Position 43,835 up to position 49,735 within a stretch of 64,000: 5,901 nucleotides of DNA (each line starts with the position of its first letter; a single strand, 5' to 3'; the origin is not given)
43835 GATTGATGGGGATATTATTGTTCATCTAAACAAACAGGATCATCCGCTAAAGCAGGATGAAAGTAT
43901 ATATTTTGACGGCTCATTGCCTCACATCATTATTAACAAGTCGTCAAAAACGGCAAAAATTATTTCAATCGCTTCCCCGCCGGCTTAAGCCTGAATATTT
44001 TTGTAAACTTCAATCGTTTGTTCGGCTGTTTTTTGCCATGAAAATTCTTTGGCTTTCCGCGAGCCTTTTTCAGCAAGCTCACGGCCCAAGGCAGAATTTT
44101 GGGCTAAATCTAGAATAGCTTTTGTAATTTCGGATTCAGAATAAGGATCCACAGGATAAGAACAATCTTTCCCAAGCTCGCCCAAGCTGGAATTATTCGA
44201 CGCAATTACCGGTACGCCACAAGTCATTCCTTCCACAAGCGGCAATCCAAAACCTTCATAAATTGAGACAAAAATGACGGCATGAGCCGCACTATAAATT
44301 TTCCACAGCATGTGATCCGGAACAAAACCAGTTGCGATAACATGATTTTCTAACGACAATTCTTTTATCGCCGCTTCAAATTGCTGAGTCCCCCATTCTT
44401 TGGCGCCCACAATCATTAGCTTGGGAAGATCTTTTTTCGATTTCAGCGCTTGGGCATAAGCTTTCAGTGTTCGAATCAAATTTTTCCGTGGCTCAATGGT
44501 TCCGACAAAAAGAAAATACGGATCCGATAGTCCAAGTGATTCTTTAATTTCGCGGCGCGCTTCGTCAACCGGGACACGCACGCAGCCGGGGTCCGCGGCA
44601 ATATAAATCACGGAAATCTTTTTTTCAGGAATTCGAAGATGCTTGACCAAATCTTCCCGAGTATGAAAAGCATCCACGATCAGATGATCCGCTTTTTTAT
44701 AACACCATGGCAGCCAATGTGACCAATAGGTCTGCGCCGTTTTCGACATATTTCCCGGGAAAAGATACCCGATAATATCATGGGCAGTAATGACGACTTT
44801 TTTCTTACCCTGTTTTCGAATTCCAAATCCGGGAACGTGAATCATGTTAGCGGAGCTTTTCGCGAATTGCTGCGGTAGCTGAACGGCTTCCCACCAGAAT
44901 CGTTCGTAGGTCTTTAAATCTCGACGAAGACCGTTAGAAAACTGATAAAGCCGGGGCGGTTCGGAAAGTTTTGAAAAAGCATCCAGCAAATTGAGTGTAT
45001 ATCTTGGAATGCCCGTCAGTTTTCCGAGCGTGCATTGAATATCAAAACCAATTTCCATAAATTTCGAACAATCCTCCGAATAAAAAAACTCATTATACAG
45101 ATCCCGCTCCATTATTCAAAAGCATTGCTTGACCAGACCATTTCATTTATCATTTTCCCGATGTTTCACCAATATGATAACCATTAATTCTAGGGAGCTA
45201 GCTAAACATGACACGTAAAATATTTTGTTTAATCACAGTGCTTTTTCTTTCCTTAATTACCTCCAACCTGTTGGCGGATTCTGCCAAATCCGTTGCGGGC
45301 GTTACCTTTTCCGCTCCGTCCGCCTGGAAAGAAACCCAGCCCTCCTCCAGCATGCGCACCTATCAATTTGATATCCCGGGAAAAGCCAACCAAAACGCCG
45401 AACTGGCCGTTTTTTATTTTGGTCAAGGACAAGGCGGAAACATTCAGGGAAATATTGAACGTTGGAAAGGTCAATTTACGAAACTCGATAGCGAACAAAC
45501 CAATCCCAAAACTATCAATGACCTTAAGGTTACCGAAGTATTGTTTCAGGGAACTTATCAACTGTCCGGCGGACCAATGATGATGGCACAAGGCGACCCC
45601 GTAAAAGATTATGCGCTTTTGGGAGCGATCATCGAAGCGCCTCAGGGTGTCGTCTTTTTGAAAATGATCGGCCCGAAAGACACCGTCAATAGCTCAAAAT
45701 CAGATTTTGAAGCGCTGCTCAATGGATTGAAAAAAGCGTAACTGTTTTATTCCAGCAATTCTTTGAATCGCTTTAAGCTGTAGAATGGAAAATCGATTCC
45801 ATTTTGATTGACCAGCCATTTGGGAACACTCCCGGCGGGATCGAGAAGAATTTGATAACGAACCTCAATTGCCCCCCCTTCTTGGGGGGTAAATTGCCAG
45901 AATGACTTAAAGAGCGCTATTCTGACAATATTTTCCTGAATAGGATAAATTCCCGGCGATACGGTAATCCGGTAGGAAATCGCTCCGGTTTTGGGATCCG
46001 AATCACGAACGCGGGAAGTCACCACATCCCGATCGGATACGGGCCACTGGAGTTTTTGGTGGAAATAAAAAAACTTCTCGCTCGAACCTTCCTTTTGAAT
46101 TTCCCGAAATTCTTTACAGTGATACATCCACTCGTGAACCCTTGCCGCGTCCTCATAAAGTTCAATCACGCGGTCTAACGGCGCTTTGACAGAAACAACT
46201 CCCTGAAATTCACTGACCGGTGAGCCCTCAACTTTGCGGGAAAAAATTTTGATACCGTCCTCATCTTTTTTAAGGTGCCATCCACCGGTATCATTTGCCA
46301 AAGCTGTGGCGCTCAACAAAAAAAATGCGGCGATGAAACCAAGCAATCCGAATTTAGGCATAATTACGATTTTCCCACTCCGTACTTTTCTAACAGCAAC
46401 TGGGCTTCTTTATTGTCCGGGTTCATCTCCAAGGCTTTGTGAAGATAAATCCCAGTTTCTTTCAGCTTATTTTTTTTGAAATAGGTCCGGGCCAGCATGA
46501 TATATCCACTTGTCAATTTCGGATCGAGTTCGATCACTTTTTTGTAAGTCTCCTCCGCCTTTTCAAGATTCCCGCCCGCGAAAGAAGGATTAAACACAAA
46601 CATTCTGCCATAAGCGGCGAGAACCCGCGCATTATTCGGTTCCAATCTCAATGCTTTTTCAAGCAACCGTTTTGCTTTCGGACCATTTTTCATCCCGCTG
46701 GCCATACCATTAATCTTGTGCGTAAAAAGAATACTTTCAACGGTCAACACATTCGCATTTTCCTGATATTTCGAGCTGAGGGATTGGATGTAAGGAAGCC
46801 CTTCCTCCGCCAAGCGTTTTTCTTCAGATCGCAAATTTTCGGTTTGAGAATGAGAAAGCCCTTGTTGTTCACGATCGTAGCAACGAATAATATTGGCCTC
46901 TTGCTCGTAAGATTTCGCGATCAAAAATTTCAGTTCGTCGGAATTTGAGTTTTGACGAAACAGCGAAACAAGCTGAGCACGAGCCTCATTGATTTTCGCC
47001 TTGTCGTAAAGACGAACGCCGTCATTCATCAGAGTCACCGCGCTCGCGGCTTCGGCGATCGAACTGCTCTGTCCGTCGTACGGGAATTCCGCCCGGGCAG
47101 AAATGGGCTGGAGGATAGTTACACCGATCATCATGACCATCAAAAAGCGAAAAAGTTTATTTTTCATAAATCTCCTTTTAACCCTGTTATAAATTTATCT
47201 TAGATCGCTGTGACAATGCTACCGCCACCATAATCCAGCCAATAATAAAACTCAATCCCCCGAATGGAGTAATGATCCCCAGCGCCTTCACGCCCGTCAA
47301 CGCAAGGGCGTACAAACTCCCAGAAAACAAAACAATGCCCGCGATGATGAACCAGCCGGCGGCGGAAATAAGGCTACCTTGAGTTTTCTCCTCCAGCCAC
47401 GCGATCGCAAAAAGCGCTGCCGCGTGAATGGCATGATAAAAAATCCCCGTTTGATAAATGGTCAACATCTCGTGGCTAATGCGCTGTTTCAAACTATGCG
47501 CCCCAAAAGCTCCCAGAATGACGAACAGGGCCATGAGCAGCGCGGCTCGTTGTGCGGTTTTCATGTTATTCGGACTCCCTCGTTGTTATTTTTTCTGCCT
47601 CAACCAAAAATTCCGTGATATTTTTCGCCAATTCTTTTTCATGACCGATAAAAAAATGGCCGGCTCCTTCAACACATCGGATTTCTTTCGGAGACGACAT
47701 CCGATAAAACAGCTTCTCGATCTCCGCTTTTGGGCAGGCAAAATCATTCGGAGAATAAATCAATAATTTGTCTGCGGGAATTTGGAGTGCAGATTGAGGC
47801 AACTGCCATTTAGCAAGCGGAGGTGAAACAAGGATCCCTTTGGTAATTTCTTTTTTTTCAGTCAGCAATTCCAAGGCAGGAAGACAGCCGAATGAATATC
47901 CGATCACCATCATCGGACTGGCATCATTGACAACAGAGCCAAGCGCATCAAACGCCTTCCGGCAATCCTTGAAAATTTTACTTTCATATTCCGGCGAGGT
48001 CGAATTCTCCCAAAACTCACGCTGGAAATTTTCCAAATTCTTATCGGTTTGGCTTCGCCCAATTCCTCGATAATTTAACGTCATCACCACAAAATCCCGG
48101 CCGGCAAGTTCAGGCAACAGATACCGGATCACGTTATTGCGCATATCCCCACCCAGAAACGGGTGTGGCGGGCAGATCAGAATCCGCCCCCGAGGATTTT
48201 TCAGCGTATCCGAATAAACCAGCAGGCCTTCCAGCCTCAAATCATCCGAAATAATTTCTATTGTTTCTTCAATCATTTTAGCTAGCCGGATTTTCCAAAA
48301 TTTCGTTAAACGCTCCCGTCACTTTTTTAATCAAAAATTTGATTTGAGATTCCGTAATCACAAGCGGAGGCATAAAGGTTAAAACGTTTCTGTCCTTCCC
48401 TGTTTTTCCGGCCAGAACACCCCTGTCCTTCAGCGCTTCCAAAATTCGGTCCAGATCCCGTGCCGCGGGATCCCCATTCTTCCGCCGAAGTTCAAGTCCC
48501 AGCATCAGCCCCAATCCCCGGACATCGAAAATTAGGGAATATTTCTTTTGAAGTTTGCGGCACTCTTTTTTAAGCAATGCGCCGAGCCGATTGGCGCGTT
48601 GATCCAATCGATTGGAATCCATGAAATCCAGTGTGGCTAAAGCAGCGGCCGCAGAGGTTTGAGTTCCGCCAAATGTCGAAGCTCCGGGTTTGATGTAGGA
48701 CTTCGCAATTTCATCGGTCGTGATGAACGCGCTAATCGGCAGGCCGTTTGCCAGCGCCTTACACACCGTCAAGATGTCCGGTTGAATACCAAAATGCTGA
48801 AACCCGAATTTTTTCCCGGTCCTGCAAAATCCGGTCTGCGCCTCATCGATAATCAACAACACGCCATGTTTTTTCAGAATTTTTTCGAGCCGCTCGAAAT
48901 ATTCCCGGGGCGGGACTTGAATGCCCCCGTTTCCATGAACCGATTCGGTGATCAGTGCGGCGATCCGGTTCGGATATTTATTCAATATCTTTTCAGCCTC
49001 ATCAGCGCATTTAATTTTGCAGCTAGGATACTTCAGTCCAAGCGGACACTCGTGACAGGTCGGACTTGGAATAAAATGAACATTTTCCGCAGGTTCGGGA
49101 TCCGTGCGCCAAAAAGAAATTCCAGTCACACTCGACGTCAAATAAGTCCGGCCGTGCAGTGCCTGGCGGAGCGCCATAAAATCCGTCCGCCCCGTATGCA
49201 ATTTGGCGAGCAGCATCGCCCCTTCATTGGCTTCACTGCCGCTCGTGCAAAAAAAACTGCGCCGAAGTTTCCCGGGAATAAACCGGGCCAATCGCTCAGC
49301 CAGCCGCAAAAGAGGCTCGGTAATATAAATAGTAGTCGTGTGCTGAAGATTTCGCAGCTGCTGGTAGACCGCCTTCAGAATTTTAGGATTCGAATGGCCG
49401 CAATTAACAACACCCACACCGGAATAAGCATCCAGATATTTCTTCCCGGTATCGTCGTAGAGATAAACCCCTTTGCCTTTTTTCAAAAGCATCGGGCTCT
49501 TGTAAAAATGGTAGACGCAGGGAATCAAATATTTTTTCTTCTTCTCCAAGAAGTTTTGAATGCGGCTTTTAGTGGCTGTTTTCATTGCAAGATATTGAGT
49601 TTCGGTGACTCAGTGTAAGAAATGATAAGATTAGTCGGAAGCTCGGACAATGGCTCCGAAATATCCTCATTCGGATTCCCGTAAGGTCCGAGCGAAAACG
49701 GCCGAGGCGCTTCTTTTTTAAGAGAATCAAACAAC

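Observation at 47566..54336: Tightly packed operon suggesting a fatty acyl to aldehyde to amine (or related lipid-tailoring) pathway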

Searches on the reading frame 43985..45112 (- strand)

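Call 3: search_protein_families(library=pfam, proteins=[window:43985-45112:-], max_evalue=0.01)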
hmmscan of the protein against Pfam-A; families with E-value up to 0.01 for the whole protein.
window:43985-45112:- (375 aa): 5 families
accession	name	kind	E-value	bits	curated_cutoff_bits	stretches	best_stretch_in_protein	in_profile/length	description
PF00534.26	Glycos_transf_1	-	7.3e-32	110.7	26.4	1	188-350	4-169/172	Glycosyl transferases group 1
PF13692.12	Glyco_trans_1_4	-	3.8e-23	82.8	27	1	198-339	2-142/142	Glycosyl transferases group 1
PF20706.3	GT4-conflict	-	2.9e-12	46.7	26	1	186-316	189-322/385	Family 4 Glycosyltransferase in conflict systems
PF13439.12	Glyco_transf_4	-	2.9e-11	44.1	28.5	1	55-174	40-167/170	Glycosyltransferase Family 4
PF13524.12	Glyco_trans_1_2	-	5.2e-08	33.4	25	1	221-367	7-143/144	Glycosyl transferase-like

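Call 4: search_protein_families(library=ncbifam, proteins=[window:43985-45112:-], max_evalue=0.01)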
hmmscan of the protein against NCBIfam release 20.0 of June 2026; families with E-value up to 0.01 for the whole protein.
window:43985-45112:- (375 aa): 37 families (the best 25 are shown)
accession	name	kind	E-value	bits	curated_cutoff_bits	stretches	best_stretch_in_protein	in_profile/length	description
TIGR04047.1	MSMEG_0565_glyc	hypoth_equivalog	2.1e-30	106.1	259.85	1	185-371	184-372/373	MSMEG_0565 family glycosyltransferase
TIGR02149.1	glgA_Coryne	subfamily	9.1e-23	81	302.4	1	105-373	108-390/391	glycogen synthase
NF050063.1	ProtGlycPglJ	equivalog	6.2e-22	78.3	500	1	136-368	140-361/363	N-acetylgalactosamine-N,N'-diacetylbacillosaminyl-diphospho-undecaprenol 4-alpha-N-acetylgalactosaminyltransferase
TIGR03449.1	mycothiol_MshA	equivalog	2.9e-21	75.8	462.5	1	140-373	164-403/406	D-inositol-3-phosphate glycosyltransferase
TIGR04157.1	glyco_rSAM_CFB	subfamily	3.5e-18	65.8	400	1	137-347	166-382/406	TIGR04157 family glycosyltransferase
NF038295.1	EPS_HpsP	equivalog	2.1e-15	56.6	550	1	188-373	196-387/388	hormogonium polysaccharide biosynthesis glycosyltransferase HpsP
NF041876.1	EPS_EpsE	equivalog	7.6e-15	55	400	1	203-364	220-387/389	exopolysaccharide biosynthesis GT4 family glycosyltransferase EpsE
NF041010.1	glycosy_Agl16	equivalog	9.2e-15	54.3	575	1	103-373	104-351/352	glycosylation protein Agl16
TIGR03999.1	thiol_BshA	equivalog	5.5e-14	51.9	273.7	1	135-373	139-373/375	N-acetyl-alpha-D-glucosaminyl L-malate synthase BshA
TIGR03088.1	stp2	hypoth_equivalog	6.4e-13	48.5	409.05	1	155-372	151-372/374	TIGR03088 family PEP-CTERM/XrtA system glycosyltransferase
NF038229.1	Glyco4_Geo_Pelo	equivalog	9.2e-13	47.9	400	1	139-373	108-336/338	GPMC system family 4 glycosyltransferase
NF053787.1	GlcN_PG_synth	equivalog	2.2e-12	46.5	480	1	184-373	182-359/361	N-acetylglucosaminyl phosphatidylglycerol synthase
NF012028.0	PRK15484.1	subfamily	1.5e-09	37.4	618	1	191-371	185-376/380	lipopolysaccharide N-acetylglucosaminyltransferase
NF038255.1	exopoly_VpsD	equivalog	1.6e-09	37.1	300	1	202-373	208-379/381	VpsD family glycosyltransferase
NF047881.1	glyco_SdgB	exception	2.8e-09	36.2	800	1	203-364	327-487/496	serine-aspartate repeat adhesin O-glycosyltransferase SdgB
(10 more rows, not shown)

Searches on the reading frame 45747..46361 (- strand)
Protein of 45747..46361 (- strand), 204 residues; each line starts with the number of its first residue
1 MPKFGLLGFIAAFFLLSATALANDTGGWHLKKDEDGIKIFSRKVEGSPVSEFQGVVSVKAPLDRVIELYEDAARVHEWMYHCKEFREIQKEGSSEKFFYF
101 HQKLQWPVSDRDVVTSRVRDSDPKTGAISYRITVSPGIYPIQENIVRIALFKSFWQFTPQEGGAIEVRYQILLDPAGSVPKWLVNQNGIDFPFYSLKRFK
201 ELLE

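Call 3: search_protein_families(library=pfam, proteins=[window:45747-46361:-], max_evalue=0.01)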
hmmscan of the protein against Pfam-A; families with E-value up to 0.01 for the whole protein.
window:45747-46361:- (204 aa): 3 families
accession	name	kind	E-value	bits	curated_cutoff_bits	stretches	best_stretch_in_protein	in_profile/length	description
PF01852.25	START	-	9.7e-13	48.4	22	1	26-186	19-184/207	START domain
PF10604.15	Polyketide_cyc2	-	6.5e-06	26.9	27.4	1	52-183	4-117/142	Polyketide cyclase / dehydrase and lipid transport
PF03364.25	Polyketide_cyc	-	7.7e-06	26.6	23.4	1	58-185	1-111/126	Polyketide cyclase / dehydrase and lipid transport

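Call 4: search_protein_families(library=ncbifam, proteins=[window:45747-46361:-], max_evalue=0.01)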
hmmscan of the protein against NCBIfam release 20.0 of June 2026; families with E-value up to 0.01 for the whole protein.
window:45747-46361:- (204 aa): 0 families

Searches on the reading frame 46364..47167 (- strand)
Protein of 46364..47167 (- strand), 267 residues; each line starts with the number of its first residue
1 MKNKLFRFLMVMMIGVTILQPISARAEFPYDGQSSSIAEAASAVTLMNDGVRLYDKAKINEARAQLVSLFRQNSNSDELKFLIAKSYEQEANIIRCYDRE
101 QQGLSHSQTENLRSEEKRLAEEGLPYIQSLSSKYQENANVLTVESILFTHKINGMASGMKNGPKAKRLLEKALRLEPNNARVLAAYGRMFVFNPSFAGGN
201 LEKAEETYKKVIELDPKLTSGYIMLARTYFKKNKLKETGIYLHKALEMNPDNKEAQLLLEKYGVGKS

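Call 3: search_protein_families(library=pfam, proteins=[window:46364-47167:-], max_evalue=0.01)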
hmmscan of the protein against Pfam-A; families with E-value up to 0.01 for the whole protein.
window:46364-47167:- (267 aa): 11 families
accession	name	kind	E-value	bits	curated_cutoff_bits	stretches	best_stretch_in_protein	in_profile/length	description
PF14559.12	TPR_19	-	3.5e-12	46.9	25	0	197-237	3-43/68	Tetratricopeptide repeat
PF00515.34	TPR_1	-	3.6e-12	46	27.8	1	199-217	15-33/34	Tetratricopeptide repeat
PF13181.12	TPR_8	-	5.8e-11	42.1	25.7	2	199-217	15-33/34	Tetratricopeptide repeat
PF13431.12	TPR_17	-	7.9e-11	41.8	24.4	1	207-236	1-30/34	Tetratricopeptide repeat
PF07719.23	TPR_2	-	8.5e-11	41.5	27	0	197-217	13-33/34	Tetratricopeptide repeat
PF13428.12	TPR_14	-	6.8e-10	39.1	23.5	0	163-189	18-44/44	Tetratricopeptide repeat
PF13414.12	TPR_11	-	9.4e-09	35.3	26.8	1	196-232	5-41/42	TPR repeat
PF23914.1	TPR_CcmH_CycH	-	3.4e-08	33.9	42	1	159-254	63-156/158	Cytochrome c-type biogenesis protein H TPR domain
PF16811.11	TAtT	-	2.1e-06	27.7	26.5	1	161-257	142-242/263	TRAP transporter T-component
PF13432.12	TPR_16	-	3.1e-05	24.8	32.7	0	164-217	15-63/65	Tetratricopeptide repeat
PF24575.1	TPR_Slam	-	0.00054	20.8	35.2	0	197-237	59-99/104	Surface lipoprotein assembly modifier, N-terminal TPR repeats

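Call 4: search_protein_families(library=ncbifam, proteins=[window:46364-47167:-], max_evalue=0.01)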
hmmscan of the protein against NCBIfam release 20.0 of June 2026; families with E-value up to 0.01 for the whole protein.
window:46364-47167:- (267 aa): 11 families
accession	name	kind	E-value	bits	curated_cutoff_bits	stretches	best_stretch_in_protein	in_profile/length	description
TIGR02917.1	PEP_TPR_lipo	equivalog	2e-12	45.8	312.2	1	198-259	614-675/899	XrtA/PEP-CTERM system TPR-repeat protein PrsT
TIGR02521.1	type_IV_pilW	equivalog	1.8e-07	30.9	154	1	197-255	43-101/234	type IV pilus biogenesis/stability protein PilW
TIGR00990.1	3a0801s09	subfamily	1.4e-06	27.2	757.25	1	164-253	312-399/615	mitochondrial import receptor subunit TOM70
NF008753.0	PRK11788.1-1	equivalog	2.5e-05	23.6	395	1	160-259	194-288/389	lipopolysaccharide assembly protein LapB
NF040959.1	MamA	equivalog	3.7e-05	23.3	200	1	199-259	85-145/204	magnetosome protein MamA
NF007302.0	PRK09782.1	equivalog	5.5e-05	21.3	1223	0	159-193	625-659/990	phage receptor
NF008756.0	PRK11788.1-4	equivalog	0.0002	20.5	474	1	160-261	194-290/389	lipopolysaccharide assembly protein LapB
NF047558.1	TPR_END_plus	domain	0.00026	20.9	32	0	225-254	5-34/56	TPR end-of-group domain-containing protein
NF053607.1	CHU_0125_OmpA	equivalog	0.0017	16.9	620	0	195-257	29-91/639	CHU_0125 family OmpA-like outer membrane integrity protein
TIGR00540.1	TPR_hemY_coli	hypoth_equivalog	0.0035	16.2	142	0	165-234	280-374/385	heme biosynthesis-associated TPR protein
NF038257.2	exopoly_VpsP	subfamily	0.0049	16.5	125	0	139-263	27-163/213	VpsP family polysaccharide biosynthesis protein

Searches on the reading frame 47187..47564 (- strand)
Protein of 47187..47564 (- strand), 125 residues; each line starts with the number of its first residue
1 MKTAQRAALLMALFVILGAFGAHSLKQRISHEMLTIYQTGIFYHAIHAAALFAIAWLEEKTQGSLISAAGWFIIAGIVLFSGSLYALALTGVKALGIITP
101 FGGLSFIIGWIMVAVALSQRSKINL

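Call 3: search_protein_families(library=pfam, proteins=[window:47187-47564:-], max_evalue=0.01)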
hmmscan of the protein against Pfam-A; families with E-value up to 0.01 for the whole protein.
window:47187-47564:- (125 aa): 1 family
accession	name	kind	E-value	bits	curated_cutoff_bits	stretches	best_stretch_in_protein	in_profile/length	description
PF04241.20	DUF423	-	1.7e-28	99.1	25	1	17-103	1-86/86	Protein of unknown function (DUF423)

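Call 4: search_protein_families(library=ncbifam, proteins=[window:47187-47564:-], max_evalue=0.01)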
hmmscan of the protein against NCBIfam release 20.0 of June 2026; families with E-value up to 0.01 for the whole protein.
window:47187-47564:- (125 aa): 1 family
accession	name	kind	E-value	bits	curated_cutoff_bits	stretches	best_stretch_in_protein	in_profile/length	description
NF008125.0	PRK10873.1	equivalog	5e-23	82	162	1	8-116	11-119/131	hypothetical protein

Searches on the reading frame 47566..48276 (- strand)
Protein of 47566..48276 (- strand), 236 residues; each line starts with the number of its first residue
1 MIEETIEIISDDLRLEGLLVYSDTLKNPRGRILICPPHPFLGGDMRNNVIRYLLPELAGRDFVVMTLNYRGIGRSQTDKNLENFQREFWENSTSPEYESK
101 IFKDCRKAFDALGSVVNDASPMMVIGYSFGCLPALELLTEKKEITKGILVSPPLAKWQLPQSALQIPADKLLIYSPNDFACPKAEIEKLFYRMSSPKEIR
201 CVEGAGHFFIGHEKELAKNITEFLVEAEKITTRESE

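Call 3: search_protein_families(library=pfam, proteins=[window:47566-48276:-], max_evalue=0.01)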
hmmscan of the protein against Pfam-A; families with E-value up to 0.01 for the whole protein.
window:47566-48276:- (236 aa): 7 families
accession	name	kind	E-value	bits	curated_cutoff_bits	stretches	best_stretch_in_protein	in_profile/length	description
PF12146.15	Hydrolase_4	-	2.6e-10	40.4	27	1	51-158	21-114/239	Serine aminopeptidase, S33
PF00561.26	Abhydrolase_1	-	8e-06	26.1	25.8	1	45-158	12-110/245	alpha/beta hydrolase fold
PF12697.13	Abhydrolase_6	-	2.5e-05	25.5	26.3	1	52-167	19-108/217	Alpha/beta hydrolase family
PF00326.27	Peptidase_S9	-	4.3e-05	23.5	22.6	1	57-160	10-104/213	Prolyl oligopeptidase family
PF01738.24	DLH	-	0.00043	20.4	21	1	78-215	55-194/217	Dienelactone hydrolase family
PF06821.19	Ser_hydrolase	-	0.00056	20.3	22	1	117-208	51-154/172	Serine hydrolase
PF12740.14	PETase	-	0.0077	16.1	28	0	118-212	123-216/263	PET hydrolase-like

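Call 4: search_protein_families(library=ncbifam, proteins=[window:47566-48276:-], max_evalue=0.01)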
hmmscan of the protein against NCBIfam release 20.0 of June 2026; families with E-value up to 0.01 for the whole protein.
window:47566-48276:- (236 aa): 1 family
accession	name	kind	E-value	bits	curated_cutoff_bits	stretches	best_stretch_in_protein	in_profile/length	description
NF058544.1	IVPilMotSglTMyx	equivalog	0.00019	21.3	300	1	31-81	33-83/210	type IV pili motility protein SglT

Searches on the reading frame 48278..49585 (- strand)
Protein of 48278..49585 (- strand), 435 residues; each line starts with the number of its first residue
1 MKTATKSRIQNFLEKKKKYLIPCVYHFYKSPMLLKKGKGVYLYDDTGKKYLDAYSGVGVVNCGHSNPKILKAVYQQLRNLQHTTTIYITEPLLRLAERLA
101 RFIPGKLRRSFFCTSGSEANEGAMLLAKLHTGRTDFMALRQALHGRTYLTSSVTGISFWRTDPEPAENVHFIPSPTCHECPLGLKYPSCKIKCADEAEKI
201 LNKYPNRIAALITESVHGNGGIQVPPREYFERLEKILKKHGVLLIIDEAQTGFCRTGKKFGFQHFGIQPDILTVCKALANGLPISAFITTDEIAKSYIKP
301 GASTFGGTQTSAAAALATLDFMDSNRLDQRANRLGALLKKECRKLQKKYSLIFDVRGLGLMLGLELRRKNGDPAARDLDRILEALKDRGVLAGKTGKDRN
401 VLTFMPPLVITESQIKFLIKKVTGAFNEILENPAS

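Call 3: search_protein_families(library=pfam, proteins=[window:48278-49585:-], max_evalue=0.01)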
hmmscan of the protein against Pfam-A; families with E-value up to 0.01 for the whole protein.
window:48278-49585:- (435 aa): 2 families
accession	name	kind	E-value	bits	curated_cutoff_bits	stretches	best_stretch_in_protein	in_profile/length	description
PF00202.27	Aminotran_3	-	9e-99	331.3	30.5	1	31-422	10-399/403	Aminotransferase class-III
PF00155.27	Aminotran_1_2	-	1.7e-07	31.2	19.7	1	197-348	133-293/361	Aminotransferase class I and II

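Call 4: search_protein_families(library=ncbifam, proteins=[window:48278-49585:-], max_evalue=0.01)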
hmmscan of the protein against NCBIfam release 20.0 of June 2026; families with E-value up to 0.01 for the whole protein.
window:48278-49585:- (435 aa): 69 families (the best 25 are shown)
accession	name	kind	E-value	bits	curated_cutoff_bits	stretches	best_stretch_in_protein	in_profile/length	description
NF005993.0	PRK08117.1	subfamily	5.6e-110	367.9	574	1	8-429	4-430/433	aspartate aminotransferase family protein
NF004426.0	PRK05769.1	equivalog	7.8e-105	351.2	552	1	5-427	13-438/441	acetyl ornithine aminotransferase family protein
NF006228.0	PRK08360.1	equivalog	5.1e-95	318.7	608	1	18-430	11-428/443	aspartate aminotransferase family protein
TIGR00707.1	argD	subfamily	5.3e-93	311.9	410.05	1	26-426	5-380/381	acetylornithine/succinylornithine family transaminase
NF045634.1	LeuMetRace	equivalog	4.5e-85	286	800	1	20-426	13-424/432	leucine/methionine racemase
NF004799.0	PRK06148.1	subfamily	4.2e-84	283.2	1128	1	9-430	585-1012/1015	hypothetical protein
NF002874.0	PRK03244.1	equivalog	1.9e-83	280.5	457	1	24-428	19-394/399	acetylornithine transaminase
NF002797.0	PRK02936.1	equivalog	3.2e-81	273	496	2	201-425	161-376/385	acetylornithine transaminase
NF005812.0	PRK07678.1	subfamily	4.2e-79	266.3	488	1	8-429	6-450/451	aminotransferase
NF049939.1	HyAminethphonNHLyPbfA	equivalog_domain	1.8e-78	263.9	525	1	33-428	46-441/442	(R)-1-hydroxy-2-aminoethylphosphonate ammonia-lyase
TIGR00700.1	GABAtrnsam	equivalog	2e-78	263.9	506.65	1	31-420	16-412/420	4-aminobutyrate--2-oxoglutarate transaminase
NF005376.0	PRK06918.1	equivalog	4.7e-77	259.3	676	1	6-428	14-443/451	4-aminobutyrate--2-oxoglutarate transaminase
NF004800.0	PRK06149.1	equivalog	1.1e-76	258.7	973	1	4-427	541-969/972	aminotransferase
NF002325.0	PRK01278.1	subfamily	5e-76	255.9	372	2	195-429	163-389/395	acetylornithine transaminase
NF006368.0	PRK08593.1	equivalog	8.3e-76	255.4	570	1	7-429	4-432/448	aspartate aminotransferase family protein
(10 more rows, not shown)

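Call 68: search_solved_structures(query=window:48278-49585:-, max_evalue=1e-40)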
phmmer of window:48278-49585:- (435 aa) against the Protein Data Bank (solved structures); distinct sequences matched with E-value up to 1e-40: 112 (the best 60 are shown).
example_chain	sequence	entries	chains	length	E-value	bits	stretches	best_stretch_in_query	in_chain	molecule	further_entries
7vno_A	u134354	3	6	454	2.9e-68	233.8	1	11-418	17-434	454aa long hypothetical 4-aminobutyrate aminotransferase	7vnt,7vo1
6tor_A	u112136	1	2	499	5.9e-67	229.5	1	13-423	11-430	Ethanolamine-phosphate phospho-lyase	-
9wrf_A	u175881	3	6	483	3.6e-65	223.6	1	8-416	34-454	Broad substrate specificity amino-acid racemase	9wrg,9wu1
1vef_A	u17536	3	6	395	2.1e-63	217.8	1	18-422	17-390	Acetylornithine/acetyl-lysine aminotransferase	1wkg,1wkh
3n5m_A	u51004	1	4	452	1.7e-62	214.8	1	13-425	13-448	Adenosylmethionine-8-amino-7-oxononanoate aminotransferase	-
7jh3_A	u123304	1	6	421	2.4e-60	207.7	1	38-423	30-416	4-aminobutyrate aminotransferase PuuE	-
6wj8_A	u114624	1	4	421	1e-59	205.6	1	34-416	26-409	4-aminobutyrate aminotransferase PuuE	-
5kr6_A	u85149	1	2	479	1.1e-59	205.5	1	33-420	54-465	4-aminobutyrate transaminase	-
7nn1_A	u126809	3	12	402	4.7e-59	203.4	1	26-419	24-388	Acetylornithine aminotransferase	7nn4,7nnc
5kqw_A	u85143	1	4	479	9.7e-59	202.4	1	33-429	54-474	4-aminobutyrate transaminase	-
5kr5_A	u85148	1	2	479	1.5e-58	201.8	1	33-430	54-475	4-aminobutyrate transaminase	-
6io1_A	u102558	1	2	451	1.1e-57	199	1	29-430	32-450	Aminotransferase, class III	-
1szu_A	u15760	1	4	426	1.6e-57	198.4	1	31-428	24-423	4-aminobutyrate aminotransferase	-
5kr4_A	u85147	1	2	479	2e-57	198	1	33-430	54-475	4-aminobutyrate transaminase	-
1szk_A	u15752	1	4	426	4.2e-57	197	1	31-428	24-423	4-aminobutyrate aminotransferase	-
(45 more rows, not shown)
